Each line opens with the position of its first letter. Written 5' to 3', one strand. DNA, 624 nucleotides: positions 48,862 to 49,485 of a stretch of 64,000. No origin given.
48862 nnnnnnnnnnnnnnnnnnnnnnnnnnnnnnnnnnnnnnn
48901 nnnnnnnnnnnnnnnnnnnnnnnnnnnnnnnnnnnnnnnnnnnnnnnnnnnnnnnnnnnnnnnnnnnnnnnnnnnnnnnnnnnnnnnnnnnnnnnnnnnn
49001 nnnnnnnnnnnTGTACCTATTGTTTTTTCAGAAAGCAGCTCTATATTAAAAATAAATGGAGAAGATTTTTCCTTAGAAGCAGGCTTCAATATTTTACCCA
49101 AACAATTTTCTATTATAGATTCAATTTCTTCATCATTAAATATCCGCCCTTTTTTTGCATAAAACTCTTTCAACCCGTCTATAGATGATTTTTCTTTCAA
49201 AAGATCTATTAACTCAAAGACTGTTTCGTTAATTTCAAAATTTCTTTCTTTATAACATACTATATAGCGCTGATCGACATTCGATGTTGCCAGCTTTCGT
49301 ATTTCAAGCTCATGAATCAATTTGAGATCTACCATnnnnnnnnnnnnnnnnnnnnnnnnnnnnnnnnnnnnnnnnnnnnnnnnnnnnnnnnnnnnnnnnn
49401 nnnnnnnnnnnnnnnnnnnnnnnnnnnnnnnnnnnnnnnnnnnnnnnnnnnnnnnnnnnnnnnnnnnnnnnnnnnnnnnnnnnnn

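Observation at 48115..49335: Intramembrane M50 protease fused to a PqqD/RRE-like domain as putative leader peptidase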

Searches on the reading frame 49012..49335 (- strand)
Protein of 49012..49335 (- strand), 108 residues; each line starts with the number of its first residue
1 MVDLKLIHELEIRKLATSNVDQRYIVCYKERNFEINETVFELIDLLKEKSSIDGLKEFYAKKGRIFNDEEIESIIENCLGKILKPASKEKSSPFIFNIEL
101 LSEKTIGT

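Call 5: search_protein_families(library=pfam, proteins=[window:49012-49335:-], max_evalue=10)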
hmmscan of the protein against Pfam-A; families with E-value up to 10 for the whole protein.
seq(108 aa): 0 families

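Call 6: search_protein_families(library=ncbifam, proteins=[window:49012-49335:-], max_evalue=10)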
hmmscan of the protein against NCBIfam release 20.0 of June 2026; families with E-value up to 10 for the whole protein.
seq(108 aa): 0 families

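Call 12: search_solved_structures(query=A2, max_evalue=10, show_alignments=3)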
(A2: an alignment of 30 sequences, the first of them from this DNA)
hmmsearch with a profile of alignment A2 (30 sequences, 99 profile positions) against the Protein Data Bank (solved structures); distinct sequences matched with E-value up to 10: 9.
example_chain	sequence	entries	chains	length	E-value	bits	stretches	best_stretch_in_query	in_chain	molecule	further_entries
8kem_A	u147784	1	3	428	0.057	16.9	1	38-89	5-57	SDR family NAD(P)-dependent oxidoreductase,Beta-lactamase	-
2lc5_A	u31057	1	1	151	0.085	16.4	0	48-76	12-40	Calmodulin, putative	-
1lj9_A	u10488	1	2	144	0.19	15.3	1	4-91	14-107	transcriptional regulator SlyA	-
5cwb_A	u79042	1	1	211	0.27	14.8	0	34-86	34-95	Designed helical repeat protein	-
1bod_A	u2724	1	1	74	0.31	14.6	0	44-79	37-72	CALBINDIN D9K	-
9hyf_A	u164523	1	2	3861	0.34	14.4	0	18-58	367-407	UBR-type domain-containing protein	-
7mwr_B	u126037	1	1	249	0.36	14.4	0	34-86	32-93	LHD101B4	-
6zpg_A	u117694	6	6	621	0.37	14.3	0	11-39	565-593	KIF-binding protein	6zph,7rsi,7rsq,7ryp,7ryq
9qx1_A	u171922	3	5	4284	0.45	14.1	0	18-58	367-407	UBR-type domain-containing protein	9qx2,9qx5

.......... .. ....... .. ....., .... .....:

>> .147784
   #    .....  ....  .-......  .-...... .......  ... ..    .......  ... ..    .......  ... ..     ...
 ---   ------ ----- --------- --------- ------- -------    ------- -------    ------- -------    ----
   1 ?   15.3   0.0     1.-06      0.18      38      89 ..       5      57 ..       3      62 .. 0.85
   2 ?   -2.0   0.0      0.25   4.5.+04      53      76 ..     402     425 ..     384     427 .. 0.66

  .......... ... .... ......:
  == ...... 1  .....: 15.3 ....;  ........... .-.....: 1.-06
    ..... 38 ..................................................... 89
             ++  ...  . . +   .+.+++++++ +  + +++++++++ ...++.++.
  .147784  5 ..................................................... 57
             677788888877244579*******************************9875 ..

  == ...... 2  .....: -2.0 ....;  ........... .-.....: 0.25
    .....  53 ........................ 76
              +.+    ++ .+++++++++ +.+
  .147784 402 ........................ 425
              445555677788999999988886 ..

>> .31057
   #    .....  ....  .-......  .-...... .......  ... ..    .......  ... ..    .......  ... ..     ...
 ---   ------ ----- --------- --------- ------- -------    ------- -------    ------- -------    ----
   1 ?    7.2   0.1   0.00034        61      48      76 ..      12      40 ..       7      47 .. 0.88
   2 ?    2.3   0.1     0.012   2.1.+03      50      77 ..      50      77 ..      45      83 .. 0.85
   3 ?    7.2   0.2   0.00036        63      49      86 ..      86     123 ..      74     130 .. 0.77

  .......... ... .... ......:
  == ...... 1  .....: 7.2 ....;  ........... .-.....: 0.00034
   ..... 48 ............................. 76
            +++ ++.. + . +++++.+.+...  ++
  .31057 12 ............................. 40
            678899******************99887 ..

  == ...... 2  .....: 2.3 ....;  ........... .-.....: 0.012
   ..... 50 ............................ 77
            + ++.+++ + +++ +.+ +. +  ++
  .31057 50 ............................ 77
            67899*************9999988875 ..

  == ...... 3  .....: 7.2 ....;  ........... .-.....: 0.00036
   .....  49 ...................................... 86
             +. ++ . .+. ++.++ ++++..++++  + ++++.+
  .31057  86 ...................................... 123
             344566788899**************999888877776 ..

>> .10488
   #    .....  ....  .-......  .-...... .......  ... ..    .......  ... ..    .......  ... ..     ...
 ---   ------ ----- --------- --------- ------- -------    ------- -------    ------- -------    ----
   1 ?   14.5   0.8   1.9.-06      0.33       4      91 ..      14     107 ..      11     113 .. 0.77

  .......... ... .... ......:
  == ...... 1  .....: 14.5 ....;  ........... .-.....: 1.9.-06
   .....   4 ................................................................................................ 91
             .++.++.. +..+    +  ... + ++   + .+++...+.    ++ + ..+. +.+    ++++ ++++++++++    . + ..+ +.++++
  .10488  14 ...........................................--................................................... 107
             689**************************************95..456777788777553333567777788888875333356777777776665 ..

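Call 13: search_protein_families(library=pfam, alignment_id=A2, max_evalue=10)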
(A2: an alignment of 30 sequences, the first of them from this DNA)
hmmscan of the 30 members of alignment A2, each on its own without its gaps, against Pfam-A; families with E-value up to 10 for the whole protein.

A. member 1, seq(98 aa): 0 families

B. families by the number of members that match (of 30 scanned): 40 families (the first 25 are shown)
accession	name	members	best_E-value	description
PF08876.17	DUF1836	2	0.026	Domain of unknown function (DUF1836)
PF25170.1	TPR_WDR35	1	0.00056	WD repeat-containing protein 35, TPR repeats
PF04849.18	HAP1_N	1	0.0062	HAP1 N-terminal conserved region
PF03851.20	UvdE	1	0.007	UV-endonuclease UvdE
PF21698.3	Spo16_C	1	0.0089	Spo16 protein, C-terminal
PF03931.21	Skp1_POZ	1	0.012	Skp1 family, tetramerisation domain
PF24626.1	SH3_Tf2-1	1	0.014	Tf2-1-like, SH3 domain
PF11439.13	T3SchapCesA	1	0.022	Type III secretion system filament chaperone CesA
PF11193.13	DUF2812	1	0.026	Protein of unknown function (DUF2812)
PF12278.13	SDP_N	1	0.035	Sex determination protein N terminal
PF20697.3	NTase-conflict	1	0.036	Pol beta superfamily nucleotidyltransferase in conflict systems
PF00637.26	Clathrin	1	0.037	Region in Clathrin and VPS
PF09820.16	AAA-ATPase_like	1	0.042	Predicted AAA-ATPase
PF14659.12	Phage_int_SAM_3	1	0.044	Phage integrase, N-terminal SAM-like domain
PF13026.12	DUF3887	1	0.049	Protein of unknown function (DUF3887)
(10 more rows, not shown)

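Call 37: predict_structure(alignment_id=A2)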
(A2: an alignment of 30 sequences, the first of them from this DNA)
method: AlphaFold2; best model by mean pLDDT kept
length: 98 residues; sequences in the alignment: 30
mean_pLDDT: 83.9   pTM: 0.69
mean pLDDT of the five models: 83.9, 82.1, 79.4, 78.6, 77.7
residues with pLDDT >= 90: 32; 70-90: 52; 50-70: 13; < 50: 1
segments of 3 or more residues with pLDDT < 50: none
pLDDT, mean of each block of 10 residues (from residue 1): 83 84 90 91 89 88 90 89 71 59
secondary structure, 60 per line:
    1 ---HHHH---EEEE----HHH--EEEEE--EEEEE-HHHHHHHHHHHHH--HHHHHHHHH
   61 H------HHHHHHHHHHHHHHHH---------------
elements in order: H4-7 E11-14 E24-28 E31-35 H37-49 H52-61 H68-83

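Call 39: fold_search(model_id=the predicted structure, library=pdb)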
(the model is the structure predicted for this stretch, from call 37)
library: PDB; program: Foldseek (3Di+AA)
matches with E <= 10: 576; with E <= 0.001: 0
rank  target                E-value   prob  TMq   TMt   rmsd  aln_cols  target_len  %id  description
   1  8fm9_A                2.4e-01  0.44  0.34  0.16   7.0        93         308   12  Nodavirus RNA replication proto-crown, detergent-solubliized C12 multimer (released 2023-02-01)
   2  9asm_B                4.0e-01  0.14  0.26  0.12  19.5       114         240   11  Human Drosha and DGCR8 in complex with Pri-let-7f1 (released 2024-09-04)
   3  5sxy_MODEL_1_A        4.3e-01  0.77  0.49  0.50   3.4        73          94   14  The solution NMR structure for the PqqD truncation of Methylobacterium extorquens PqqCD representing a functio (released 2017-05-24)
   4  8vpo                  5.2e-01  0.51  0.46  0.13   6.7        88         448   11  X-Ray Crystal Structure of TigE from Paramaledivibacter caminithermalis (released 2024-02-07)
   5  8fma_A                5.2e-01  0.33  0.36  0.16   7.0        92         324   12  Nodavirus RNA replication proto-crown, detergent-solubliized C11 multimer (released 2023-02-01)
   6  3snh                  5.9e-01  0.11  0.24  0.04  16.2        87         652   10  Crystal structure of nucleotide-free human dynamin1 (released 2011-09-21)
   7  4v1u_A                8.7e-01  0.47  0.49  0.09   8.0        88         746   10  Heterocyclase in complex with substrate and Cofactor (released 2015-01-14)
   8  8vl4_MODEL_1_A        9.2e-01  0.16  0.29  0.28   7.5        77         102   19  Solution NMR Structure of de novo design protein 312 parent (released 2024-08-07)
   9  3tvv_A                9.8e-01  0.23  0.29  0.14   7.9        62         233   16  Structure of the tandem PH domains of Rtt106 (residues 68-315) (released 2012-02-01)
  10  1e8o_D                9.8e-01  0.21  0.25  0.31   4.8        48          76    4  Core of the Alu domain of the mammalian SRP (released 2000-11-08)
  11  3lw8_E                1.0e+00  0.09  0.24  0.14  15.0       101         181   11  Shigella IpgB2 in complex with human RhoA, GDP and Mg2+ (complex A) (released 2010-03-31)
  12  3b77_A                1.1e+00  0.08  0.22  0.14  17.1        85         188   13  Crystal structure of a ph domain containing bacterial protein (exig_2160) from exiguobacterium sibiricum 255-15 at 2.4 (released 2007-11-13)
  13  5m7h                  1.1e+00  0.07  0.20  0.07   7.3        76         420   12  Crystal structure of Bacillus subtilis EngA in complex with phosphate ion and GMPPNP (released 2017-12-20)
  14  3gyp                  1.2e+00  0.33  0.32  0.16   3.5        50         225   12  Rtt106p (released 2009-12-08)
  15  7u06_D                1.3e+00  0.08  0.24  0.17  10.4        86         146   10  Structure of the yeast TRAPPII-Rab11/Ypt32 complex in the closed/open state (composite structure) (released 2022-04-27)
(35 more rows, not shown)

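Call 51: search_protein_representatives(alignment_id=A2)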
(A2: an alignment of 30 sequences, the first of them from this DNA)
Query: 30 sequences, 99 profile positions. Proteins with E-value up to 0.001 (for the whole library): 244; up to 1e-10: 97; up to 1e-30: 0. The best 150 are listed.
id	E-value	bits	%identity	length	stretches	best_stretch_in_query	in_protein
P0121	3.2e-29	117.2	-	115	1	5-98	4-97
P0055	1.2e-28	115.4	-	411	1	2-98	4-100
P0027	3.7e-28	113.8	-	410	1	4-98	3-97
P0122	5.7e-28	113.2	-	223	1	2-98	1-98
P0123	1.1e-27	112.3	-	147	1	5-99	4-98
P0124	3.3e-25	104.4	-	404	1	2-98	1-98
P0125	1.6e-24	102.1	-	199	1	3-99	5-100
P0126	3.7e-24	101.0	-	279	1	1-99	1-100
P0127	4.8e-24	100.6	-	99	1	7-99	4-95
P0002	7.1e-24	100.1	-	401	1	1-99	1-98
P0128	1.6e-23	99.0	-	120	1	4-99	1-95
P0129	3.5e-23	97.8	-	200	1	2-98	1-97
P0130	5.1e-23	97.3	-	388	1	4-99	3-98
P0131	6.5e-23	97.0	-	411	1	2-98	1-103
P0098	2.3e-22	95.3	-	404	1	4-98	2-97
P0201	2.4e-12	63.1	-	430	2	5-82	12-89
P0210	2.0e-11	60.1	-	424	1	9-82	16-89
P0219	4.1e-10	55.9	-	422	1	9-90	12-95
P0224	1.2e-09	54.4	-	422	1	8-86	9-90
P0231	4.2e-09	52.7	-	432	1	7-88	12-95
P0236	7.7e-09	51.8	-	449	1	8-80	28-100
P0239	1.6e-08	50.9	-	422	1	7-97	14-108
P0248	4.4e-08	49.4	-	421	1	8-97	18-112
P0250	6.0e-08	49.0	-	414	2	5-97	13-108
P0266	9.9e-07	45.1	-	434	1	8-83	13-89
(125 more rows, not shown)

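Call 53: search_protein_families(library=pfam, proteins=[P0236, P0201, P0250, P0210, P0219, P0224, P0231, P0239, P0248, P0266], max_evalue=1)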
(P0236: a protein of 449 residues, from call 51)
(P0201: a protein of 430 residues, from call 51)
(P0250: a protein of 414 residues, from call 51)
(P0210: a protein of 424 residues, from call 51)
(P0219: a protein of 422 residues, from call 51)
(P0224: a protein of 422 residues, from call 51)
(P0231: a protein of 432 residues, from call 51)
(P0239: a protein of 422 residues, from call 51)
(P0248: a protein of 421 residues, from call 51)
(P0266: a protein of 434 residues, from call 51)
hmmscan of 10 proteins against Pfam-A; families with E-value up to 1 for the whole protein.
P0236 (449 aa): 4 families
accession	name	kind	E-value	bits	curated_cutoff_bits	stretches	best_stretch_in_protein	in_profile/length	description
PF02163.28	Peptidase_M50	-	0.0092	15.8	27.2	1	191-323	7-106/221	Peptidase family M50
PF13398.12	Peptidase_M50B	-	0.029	14.5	26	1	185-215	16-46/201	Peptidase M50B-like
PF10863.13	NOP19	-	0.069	13.4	25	1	10-50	45-85/140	Nucleolar protein 19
PF11079.13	YqhG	-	0.088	12.2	25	1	4-103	123-224/258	Bacterial protein YqhG of unknown function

P0201 (430 aa): 1 family
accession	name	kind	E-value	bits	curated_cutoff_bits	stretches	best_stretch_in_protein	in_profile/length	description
PF02163.28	Peptidase_M50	-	0.021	14.6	27.2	1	179-253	7-102/221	Peptidase family M50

P0250 (414 aa): 2 families
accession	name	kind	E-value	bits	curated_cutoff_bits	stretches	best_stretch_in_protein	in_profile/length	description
PF02163.28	Peptidase_M50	-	0.00086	19.1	27.2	1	173-248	7-103/221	Peptidase family M50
PF13398.12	Peptidase_M50B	-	0.044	13.9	26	1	169-187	18-36/201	Peptidase M50B-like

P0210 (424 aa): 2 families
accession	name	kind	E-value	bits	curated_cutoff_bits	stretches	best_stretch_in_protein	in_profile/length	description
PF02163.28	Peptidase_M50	-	0.0022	17.8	27.2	1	174-255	2-104/221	Peptidase family M50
PF16172.10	DOCK_N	-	0.22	11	27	1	23-74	134-186/387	DOCK N-terminus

P0219 (422 aa): 2 families
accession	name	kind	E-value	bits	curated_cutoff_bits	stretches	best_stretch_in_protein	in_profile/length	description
PF02163.28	Peptidase_M50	-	0.0025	17.6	27.2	1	172-251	4-104/221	Peptidase family M50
PF13398.12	Peptidase_M50B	-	0.13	12.3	26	1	169-199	16-46/201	Peptidase M50B-like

P0224 (422 aa): 2 families
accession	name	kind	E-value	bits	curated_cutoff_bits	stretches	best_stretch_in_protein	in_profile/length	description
PF02163.28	Peptidase_M50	-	0.00073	19.4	27.2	1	175-251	4-101/221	Peptidase family M50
PF21084.3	DUF4423_like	-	0.01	16.6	24.1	1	22-69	14-60/76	Winged Helix-turn-helix domain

P0231 (432 aa): 2 families
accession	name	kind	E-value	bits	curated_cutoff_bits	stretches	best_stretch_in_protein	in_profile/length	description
PF02163.28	Peptidase_M50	-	0.0082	15.9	27.2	2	173-251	3-102/221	Peptidase family M50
PF12997.12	DUF3881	-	0.083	12.5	27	1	63-91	192-219/283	Domain of unknown function, E. rectale Gene description (DUF3881)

P0239 (422 aa): 1 family
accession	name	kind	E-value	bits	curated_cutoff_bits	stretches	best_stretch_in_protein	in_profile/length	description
PF02163.28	Peptidase_M50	-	2.1e-07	31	27.2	1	173-303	3-106/221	Peptidase family M50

P0248 (421 aa): 1 family
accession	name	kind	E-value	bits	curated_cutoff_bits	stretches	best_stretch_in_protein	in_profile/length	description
PF02163.28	Peptidase_M50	-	3.9e-07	30.1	27.2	1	176-344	3-136/221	Peptidase family M50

P0266 (434 aa): 1 family
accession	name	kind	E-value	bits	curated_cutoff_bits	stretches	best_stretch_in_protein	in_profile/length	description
PF02163.28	Peptidase_M50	-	1.2e-05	25.2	27.2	1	177-254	3-101/221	Peptidase family M50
